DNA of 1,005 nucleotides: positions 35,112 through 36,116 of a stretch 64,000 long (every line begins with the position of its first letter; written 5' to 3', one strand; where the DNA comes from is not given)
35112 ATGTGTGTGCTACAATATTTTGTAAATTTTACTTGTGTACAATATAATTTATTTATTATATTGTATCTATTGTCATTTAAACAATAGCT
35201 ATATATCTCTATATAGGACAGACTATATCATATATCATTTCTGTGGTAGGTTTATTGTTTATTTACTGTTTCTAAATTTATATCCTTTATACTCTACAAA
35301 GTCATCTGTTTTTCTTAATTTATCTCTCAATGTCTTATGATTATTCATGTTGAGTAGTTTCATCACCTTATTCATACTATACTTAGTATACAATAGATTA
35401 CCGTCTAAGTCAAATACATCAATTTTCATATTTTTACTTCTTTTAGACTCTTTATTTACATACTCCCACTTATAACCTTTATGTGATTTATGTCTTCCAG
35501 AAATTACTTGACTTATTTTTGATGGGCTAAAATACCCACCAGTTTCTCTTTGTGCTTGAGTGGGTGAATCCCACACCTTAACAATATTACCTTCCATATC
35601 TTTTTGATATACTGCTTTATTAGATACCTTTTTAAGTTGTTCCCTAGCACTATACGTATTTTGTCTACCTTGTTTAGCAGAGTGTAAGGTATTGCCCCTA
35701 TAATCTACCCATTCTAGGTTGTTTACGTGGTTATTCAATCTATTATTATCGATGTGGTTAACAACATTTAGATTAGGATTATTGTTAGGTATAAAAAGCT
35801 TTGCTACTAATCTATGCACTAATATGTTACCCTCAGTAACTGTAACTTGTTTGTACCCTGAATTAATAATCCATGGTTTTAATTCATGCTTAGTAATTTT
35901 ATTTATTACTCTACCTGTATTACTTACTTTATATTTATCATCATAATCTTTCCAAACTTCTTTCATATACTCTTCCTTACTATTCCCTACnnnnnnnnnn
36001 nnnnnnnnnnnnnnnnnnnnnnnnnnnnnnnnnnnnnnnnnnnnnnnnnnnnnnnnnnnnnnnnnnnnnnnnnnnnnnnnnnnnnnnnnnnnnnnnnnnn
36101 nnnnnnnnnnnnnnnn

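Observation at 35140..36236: polA interrupted inside the conserved SSNP|NLQNI motif by a 1.1-kb intron carrying a NUMOD4-HNH endonuclease; 3' junction is atypical on naive reading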

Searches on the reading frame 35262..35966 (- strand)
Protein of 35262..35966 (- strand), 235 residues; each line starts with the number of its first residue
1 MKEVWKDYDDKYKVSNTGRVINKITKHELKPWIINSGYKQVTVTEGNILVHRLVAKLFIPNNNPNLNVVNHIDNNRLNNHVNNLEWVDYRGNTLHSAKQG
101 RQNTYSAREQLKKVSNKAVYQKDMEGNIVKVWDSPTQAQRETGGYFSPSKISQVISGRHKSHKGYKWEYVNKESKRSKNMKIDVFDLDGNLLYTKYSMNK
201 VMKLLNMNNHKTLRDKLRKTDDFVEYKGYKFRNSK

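Call 41: search_protein_families(library=pfam, proteins=[window:35262-35966:-], max_evalue=0.01)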
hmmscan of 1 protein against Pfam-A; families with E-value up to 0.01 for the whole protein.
window:35262-35966:- (235 aa): 3 families
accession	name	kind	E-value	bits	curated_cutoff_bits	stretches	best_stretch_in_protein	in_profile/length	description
PF07463.16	NUMOD4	-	1.7e-07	31.8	23.4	1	4-44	2-49/49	NUMOD4 motif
PF13392.12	HNH_3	-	7.2e-05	22.8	24.8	1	49-92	2-44/46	HNH endonuclease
PF22083.2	I-HmuI_NUMOD-like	-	0.004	17.2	27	0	147-168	25-46/46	DNA endonuclease I-HmuI-like, NUMOD-like domain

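Call 42: search_solved_structures(query=window:35262-35966:-, max_evalue=0.01, show_alignments=1)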
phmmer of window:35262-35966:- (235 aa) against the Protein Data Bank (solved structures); distinct sequences matched with E-value up to 0.01: 3.
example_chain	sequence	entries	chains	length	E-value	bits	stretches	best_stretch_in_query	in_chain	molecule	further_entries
1u3e_M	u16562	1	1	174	4.2e-14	55.9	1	6-169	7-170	HNH homing endonuclease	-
4yfw_A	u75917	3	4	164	0.00025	24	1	54-149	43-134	Outer capsid protein VP4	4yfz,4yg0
4yg3_A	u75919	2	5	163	0.00045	23.1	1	56-149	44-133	Outer capsid protein VP4 | Outer capsid protein VP8*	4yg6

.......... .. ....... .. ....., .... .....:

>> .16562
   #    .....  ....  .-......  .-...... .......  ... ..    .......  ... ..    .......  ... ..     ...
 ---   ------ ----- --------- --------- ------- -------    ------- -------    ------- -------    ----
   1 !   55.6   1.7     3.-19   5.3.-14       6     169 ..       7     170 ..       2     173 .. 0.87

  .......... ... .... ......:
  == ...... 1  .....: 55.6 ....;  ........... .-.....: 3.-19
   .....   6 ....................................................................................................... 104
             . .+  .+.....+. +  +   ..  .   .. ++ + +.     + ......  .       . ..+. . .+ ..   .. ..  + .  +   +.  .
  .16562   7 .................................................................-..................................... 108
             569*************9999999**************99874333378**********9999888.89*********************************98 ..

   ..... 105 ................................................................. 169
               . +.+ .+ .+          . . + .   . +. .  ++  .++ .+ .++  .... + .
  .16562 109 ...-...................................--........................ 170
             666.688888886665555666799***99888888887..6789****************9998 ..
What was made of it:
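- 35259..35966 (-): Homing endonuclease gene, 235 aa, I-HmuI-like NUMOD4 + HNH, with an AAGGAAG Shine-Dalgarno sequence starting at 35978. PDB 1U3E (I-HmuI) E = 4.2e-14 over residues 6-169 (calls 41, 42).
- On I-HmuI-like NUMOD4-HNH homing endonucleases: I-HmuI (1U3E) aligns over residues 6-169 at E = 4.2e-14, including the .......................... stretch (calls 41, 42).
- NUMOD4 and I-HmuI (1U3E) match at E = 4e-14 (calls 41, 42).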
